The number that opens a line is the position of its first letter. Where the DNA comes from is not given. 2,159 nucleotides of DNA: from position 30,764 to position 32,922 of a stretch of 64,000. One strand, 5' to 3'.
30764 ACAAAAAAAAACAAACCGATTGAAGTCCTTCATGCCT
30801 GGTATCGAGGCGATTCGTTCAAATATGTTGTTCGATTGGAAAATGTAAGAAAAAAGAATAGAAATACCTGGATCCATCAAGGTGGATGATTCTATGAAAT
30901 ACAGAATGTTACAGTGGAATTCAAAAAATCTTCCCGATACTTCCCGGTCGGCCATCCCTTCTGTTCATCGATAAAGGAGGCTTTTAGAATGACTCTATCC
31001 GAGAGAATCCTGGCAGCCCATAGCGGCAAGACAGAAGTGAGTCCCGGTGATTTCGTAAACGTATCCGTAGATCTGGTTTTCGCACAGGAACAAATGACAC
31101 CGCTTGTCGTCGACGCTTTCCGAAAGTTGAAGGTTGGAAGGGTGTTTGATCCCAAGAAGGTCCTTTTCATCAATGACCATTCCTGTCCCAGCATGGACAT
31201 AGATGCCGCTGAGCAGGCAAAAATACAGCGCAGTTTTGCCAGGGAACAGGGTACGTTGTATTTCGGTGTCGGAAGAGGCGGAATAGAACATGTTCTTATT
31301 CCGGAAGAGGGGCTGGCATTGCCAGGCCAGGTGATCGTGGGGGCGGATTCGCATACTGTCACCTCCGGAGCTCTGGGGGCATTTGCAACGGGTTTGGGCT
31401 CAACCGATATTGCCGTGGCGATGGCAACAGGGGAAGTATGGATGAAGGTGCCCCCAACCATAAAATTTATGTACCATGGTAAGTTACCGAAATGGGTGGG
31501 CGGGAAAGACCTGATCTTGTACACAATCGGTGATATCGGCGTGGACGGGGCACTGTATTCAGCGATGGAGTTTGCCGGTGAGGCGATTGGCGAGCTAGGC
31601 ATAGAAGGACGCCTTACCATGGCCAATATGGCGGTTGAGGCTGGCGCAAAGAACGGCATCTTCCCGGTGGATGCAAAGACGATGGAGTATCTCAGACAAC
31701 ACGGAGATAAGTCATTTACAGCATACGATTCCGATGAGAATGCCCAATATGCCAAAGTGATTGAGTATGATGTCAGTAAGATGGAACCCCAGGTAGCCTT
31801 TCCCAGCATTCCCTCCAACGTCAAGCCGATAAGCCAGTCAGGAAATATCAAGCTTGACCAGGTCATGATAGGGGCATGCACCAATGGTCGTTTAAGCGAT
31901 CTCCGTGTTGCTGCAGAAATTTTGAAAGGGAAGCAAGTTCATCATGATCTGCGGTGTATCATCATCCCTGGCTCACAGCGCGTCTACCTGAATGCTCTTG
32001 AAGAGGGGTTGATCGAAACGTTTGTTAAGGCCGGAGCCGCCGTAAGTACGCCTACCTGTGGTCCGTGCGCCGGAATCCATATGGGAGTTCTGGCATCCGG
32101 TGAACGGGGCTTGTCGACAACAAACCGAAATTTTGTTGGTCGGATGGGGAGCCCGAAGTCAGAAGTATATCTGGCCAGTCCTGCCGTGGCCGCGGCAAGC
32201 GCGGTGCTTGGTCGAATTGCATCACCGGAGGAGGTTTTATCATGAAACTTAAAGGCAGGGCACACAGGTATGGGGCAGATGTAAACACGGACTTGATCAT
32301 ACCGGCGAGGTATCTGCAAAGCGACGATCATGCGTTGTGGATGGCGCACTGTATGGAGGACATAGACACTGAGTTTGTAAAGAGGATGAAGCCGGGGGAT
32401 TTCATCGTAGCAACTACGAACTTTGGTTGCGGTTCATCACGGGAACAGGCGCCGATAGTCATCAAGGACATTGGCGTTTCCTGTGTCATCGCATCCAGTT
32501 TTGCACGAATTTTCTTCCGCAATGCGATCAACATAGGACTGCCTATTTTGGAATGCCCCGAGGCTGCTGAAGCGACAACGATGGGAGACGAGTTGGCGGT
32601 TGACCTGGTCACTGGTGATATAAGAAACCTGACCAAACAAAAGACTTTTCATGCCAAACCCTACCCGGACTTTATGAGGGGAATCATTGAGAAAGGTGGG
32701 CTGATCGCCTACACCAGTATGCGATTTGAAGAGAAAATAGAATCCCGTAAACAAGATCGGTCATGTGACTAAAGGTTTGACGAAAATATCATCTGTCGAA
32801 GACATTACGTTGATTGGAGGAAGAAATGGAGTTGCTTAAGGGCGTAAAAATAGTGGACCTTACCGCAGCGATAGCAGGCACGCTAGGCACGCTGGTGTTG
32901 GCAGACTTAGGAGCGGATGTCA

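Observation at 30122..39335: GntR-controlled operon that could encode a complete, undescribed route from itaconate/citraconate to acetyl-CoA + pyruvate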

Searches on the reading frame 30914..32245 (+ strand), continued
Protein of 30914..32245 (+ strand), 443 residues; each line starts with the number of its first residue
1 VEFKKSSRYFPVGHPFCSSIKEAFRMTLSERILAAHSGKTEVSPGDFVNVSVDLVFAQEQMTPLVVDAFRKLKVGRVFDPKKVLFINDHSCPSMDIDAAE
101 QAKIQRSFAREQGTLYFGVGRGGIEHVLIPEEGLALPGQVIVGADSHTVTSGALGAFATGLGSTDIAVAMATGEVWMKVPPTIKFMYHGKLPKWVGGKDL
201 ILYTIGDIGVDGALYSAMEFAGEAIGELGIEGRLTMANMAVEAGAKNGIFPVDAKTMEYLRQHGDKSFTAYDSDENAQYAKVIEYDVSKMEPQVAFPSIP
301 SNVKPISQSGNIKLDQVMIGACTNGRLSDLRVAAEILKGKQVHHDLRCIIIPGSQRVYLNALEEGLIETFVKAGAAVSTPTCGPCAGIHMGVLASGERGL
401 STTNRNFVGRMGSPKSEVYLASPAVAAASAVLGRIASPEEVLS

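Call 54: find_encoding_contigs(protein=P0196, flank=6000, max_places=1)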
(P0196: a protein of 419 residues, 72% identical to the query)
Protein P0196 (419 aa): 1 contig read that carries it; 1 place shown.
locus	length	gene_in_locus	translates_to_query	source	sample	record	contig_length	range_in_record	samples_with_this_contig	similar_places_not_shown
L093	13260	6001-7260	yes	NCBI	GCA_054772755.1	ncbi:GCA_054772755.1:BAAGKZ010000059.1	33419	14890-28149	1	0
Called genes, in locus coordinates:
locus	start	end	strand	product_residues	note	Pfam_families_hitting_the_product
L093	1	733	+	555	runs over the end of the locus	PF00920:ILVD_EDD_N, PF24877:ILV_EDD_C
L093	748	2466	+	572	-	PF02776:TPP_enzyme_N, PF00205:TPP_enzyme_M, PF02775:TPP_enzyme_C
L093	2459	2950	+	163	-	PF01842:ACT, PF22629:ACT_AHAS_ss, PF13710:ACT_5, PF10369:ALS_ss_C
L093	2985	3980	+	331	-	PF00670:AdoHcyase_NAD, PF02826:2-Hacid_dh_C, PF03446:NAD_binding_2 (weak), PF03807:F420_oxidored, PF07991:KARI_N, PF01450:KARI_C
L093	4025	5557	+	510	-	PF00682:HMGL-like, PF22617:HCS_D2, PF08502:LeuA_dimer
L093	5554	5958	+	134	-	PF02308:MgtC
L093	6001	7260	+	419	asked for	PF00330:Aconitase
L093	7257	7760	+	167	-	PF00694:Aconitase_C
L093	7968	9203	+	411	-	PF07690:MFS_1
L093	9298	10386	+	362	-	PF00180:Iso_dh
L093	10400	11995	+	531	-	PF00682:HMGL-like, PF22617:HCS_D2, PF08502:LeuA_dimer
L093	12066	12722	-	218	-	PF14512:TM1586_NiRdase (faint), PF00881:Nitroreductase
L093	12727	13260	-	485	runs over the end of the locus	PF01139:RtcB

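Call 79: search_solved_structures(query=window:30989-32245:+, max_evalue=1e-30, show_alignments=1)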
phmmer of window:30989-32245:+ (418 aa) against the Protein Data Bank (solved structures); distinct sequences matched with E-value up to 1e-30: 10.
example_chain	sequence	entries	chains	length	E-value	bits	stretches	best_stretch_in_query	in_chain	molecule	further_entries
4nqy_A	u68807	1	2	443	5.7e-118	397.4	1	1-415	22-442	Isopropylmalate/citramalate isomerase large subunit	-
4kp1_A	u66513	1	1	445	5.8e-118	397.4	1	1-415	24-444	Isopropylmalate/citramalate isomerase large subunit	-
4kp2_A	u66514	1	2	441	4.1e-111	374.9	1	1-411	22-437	Homoaconitase large subunit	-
1b0m_A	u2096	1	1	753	3.1e-38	134.9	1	88-411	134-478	PROTEIN (ACONITASE)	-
1c96_A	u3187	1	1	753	3.1e-38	134.9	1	88-411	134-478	MITOCHONDRIAL ACONITASE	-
1b0k_A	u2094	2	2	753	3.1e-38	134.9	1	88-411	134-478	PROTEIN (ACONITASE) | MITOCHONDRIAL ACONITASE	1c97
1b0j_A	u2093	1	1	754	3.1e-38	134.9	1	88-411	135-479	ACONITATE HYDRATASE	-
5acn_A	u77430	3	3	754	3.2e-38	134.9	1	88-411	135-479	ACONITASE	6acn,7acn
1aco_A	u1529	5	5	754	6.4e-38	133.9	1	88-411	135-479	ACONITASE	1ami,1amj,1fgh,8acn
1nis_A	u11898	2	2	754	6.6e-38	133.8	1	88-411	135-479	ACONITASE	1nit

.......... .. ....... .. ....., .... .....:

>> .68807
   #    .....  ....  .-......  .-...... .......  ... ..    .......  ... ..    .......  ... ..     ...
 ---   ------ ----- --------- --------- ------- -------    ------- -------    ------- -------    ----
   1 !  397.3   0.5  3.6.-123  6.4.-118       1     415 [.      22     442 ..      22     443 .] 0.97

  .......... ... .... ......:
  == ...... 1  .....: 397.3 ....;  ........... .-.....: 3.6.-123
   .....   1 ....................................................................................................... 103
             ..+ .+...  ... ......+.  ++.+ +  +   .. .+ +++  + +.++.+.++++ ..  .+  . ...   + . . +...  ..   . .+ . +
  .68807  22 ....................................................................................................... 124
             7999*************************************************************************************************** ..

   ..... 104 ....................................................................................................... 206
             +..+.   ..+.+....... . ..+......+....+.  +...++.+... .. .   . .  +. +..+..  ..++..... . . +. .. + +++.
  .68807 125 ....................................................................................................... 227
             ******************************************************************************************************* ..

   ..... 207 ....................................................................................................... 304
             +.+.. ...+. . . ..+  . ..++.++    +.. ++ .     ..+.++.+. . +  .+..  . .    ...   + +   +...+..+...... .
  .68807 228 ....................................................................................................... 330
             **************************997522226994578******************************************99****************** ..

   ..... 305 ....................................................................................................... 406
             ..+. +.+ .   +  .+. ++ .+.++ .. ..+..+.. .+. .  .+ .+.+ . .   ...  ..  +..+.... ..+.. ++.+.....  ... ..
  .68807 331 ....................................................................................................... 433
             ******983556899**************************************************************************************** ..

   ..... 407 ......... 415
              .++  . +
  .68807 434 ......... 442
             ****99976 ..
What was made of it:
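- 30989..32245 (+): LeuC-type Fe-S hydro-lyase, large subunit. The best PDB match is the M. jannaschii IPM/citramalate isomerase large subunit at 397 bits, and the Cys ligand motifs are kept (call 79).
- On LeuCD isopropylmalate/citramalate isomerase: The motifs GACTNGR and TCGPCAG align with those of 4NQY (call 79).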

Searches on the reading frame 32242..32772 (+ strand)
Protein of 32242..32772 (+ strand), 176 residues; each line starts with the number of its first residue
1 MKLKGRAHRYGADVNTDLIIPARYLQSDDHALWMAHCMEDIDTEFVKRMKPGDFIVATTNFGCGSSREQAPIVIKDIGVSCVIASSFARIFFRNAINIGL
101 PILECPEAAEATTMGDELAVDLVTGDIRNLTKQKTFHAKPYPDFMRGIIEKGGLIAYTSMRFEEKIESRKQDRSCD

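Call 4: search_protein_families(library=pfam, proteins=[window:32242-32772:+])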
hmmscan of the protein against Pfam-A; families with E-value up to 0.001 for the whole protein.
window:32242-32772:+ (176 aa): 1 family
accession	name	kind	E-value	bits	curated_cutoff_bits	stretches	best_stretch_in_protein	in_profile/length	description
PF00694.25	Aconitase_C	-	4.9e-17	62.9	22.8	1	41-104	63-127/131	Aconitase C-terminal domain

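Call 5: search_protein_families(library=ncbifam, proteins=[window:32242-32772:+])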
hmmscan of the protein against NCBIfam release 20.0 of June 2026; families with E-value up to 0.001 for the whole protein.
window:32242-32772:+ (176 aa): 15 families
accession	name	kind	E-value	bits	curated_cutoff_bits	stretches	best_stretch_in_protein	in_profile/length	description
TIGR02084.1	leud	equivalog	2.2e-64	215.9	245.85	1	5-158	1-154/156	3-isopropylmalate dehydratase small subunit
TIGR02087.1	LEUD_arch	subfamily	5.4e-58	195.2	108.95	1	5-158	1-154/157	LeuD/DmdB family oxidoreductase small subunit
NF040625.1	HacB2_Meth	equivalog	3.2e-51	173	230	1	2-156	3-154/161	homoaconitase small subunit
NF040604.2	HacB_Meth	equivalog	1.1e-48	165.1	230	1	1-158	1-157/159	homoaconitase small subunit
NF010629.0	PRK14023.1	equivalog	1.5e-37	129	229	1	6-158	3-154/166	homoaconitate hydratase small subunit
NF002458.0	PRK01641.1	subfamily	2.3e-23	82.8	167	1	12-139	17-162/202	3-isopropylmalate dehydratase small subunit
TIGR00139.1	h_aconitase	equivalog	3.7e-21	75.2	529.9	1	13-107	541-637/709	homoaconitase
TIGR00171.1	leuD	equivalog_domain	8.4e-17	61.6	116.25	1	12-140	17-165/188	3-isopropylmalate dehydratase small subunit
NF005558.0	PRK07229.1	equivalog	3.5e-14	52.3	612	1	11-122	479-597/647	aconitate hydratase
TIGR01342.1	acon_putative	hypoth_equivalog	9e-14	50.6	719.15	1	14-124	481-602/655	putative aconitate hydratase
TIGR01341.1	aconitase_1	equivalog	1.8e-08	32.6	945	1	47-134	744-831/876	aconitate hydratase AcnA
NF006757.0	PRK09277.1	subfamily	1.4e-07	29.6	686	1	53-115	759-821/888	aconitate hydratase AcnA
NF009520.0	PRK12881.1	subfamily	1.2e-06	26.5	905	1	53-114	764-825/893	aconitate hydratase AcnA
TIGR02333.1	2met_isocit_dHY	equivalog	2.2e-05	22.6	1419.85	1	39-113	721-793/858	Fe/S-dependent 2-methylisocitrate dehydratase AcnD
TIGR01340.1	aconitase_mito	equivalog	7.8e-05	21.2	825.35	1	54-111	625-682/745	aconitate hydratase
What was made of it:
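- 32242..32772 (+): LeuD-type small subunit with a non-canonical specificity loop, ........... TIGR02084 scores 215.9, below the cut-off of 245.85 (call 5).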

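Call 30: search_solved_structures(query=window:32242-32772:+, max_evalue=0.00001, show_alignments=4)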
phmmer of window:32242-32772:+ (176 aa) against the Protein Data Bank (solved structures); distinct sequences matched with E-value up to 0.00001: 8.
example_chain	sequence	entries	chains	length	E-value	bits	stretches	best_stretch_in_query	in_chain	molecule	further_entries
3vba_A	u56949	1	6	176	1.5e-48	167.8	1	3-164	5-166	Isopropylmalate/citramalate isomerase small subunit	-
2pkp_A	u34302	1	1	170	1.9e-39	138.2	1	2-169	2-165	Homoaconitase small subunit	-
1v7l_A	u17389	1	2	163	4.3e-30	107.8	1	4-161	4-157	3-isopropylmalate dehydratase small subunit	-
3q3w_A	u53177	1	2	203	2e-10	43.7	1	47-120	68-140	3-isopropylmalate dehydratase small subunit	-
2hcu_A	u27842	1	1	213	1.4e-07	34.5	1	49-112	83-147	3-isopropylmalate dehydratase small subunit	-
3h5h_A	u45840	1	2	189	6.1e-07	32.4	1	12-104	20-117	3-isopropylmalate dehydratase small subunit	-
3h5j_A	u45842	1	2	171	7.3e-07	32.2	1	12-105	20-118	3-isopropylmalate dehydratase small subunit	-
3h5e_A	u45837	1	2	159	8.1e-07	32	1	12-104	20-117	3-isopropylmalate dehydratase small subunit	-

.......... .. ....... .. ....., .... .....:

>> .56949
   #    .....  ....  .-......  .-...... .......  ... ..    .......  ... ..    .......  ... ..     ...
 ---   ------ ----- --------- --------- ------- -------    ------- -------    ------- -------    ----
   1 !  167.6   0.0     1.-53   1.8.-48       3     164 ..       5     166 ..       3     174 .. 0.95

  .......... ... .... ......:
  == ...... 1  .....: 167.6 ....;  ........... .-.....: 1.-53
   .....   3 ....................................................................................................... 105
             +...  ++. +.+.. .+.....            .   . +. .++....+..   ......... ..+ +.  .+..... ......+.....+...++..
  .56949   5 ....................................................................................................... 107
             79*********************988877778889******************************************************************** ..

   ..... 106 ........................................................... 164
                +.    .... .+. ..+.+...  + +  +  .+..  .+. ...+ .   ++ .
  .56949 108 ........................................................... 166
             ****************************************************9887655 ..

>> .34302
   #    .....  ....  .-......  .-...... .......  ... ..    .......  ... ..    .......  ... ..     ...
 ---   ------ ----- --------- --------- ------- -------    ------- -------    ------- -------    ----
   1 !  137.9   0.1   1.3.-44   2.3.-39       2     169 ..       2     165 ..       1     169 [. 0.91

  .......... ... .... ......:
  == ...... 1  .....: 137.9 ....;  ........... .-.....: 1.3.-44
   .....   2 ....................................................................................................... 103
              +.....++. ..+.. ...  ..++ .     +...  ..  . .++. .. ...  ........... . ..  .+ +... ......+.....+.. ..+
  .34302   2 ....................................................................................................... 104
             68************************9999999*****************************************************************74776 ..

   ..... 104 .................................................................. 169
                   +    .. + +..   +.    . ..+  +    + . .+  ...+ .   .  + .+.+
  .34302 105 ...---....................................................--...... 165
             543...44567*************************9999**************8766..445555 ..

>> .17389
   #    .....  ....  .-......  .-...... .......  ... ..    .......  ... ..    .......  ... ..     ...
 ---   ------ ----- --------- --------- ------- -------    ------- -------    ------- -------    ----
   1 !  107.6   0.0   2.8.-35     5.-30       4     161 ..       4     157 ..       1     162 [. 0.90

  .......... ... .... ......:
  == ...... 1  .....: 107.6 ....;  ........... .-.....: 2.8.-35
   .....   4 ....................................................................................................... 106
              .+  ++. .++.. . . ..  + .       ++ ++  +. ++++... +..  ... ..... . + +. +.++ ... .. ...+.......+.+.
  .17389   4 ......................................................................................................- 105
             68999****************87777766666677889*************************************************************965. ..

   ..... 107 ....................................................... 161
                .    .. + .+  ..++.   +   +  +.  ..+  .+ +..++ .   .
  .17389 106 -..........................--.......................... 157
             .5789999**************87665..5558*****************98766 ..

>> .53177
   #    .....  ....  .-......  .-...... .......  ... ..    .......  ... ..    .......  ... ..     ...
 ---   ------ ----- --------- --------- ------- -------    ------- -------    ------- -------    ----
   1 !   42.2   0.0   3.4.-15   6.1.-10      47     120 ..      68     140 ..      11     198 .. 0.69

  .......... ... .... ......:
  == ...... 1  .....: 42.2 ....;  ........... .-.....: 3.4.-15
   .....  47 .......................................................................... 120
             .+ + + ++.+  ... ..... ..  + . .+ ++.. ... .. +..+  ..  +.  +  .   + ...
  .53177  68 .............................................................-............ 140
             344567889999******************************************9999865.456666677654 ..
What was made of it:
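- The best solved relatives are the M. jannaschii isopropylmalate/citramalate isomerase subunits (calls 30, 79).
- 32242..32772 (+): The best PDB match is MJ1277 (3VBA) at 168 bits, against 138 for HacB (call 30).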

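Call 35: find_encoding_contigs(protein=window:32242-32772:+, flank=10000, max_places=3)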
Protein window:32242-32772:+ (176 aa): no gene with exactly this product is on record in the collection.
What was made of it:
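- Tried and rejected: It is not on record (call 35), so no pre-computed annotation of the window's own contig was available.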
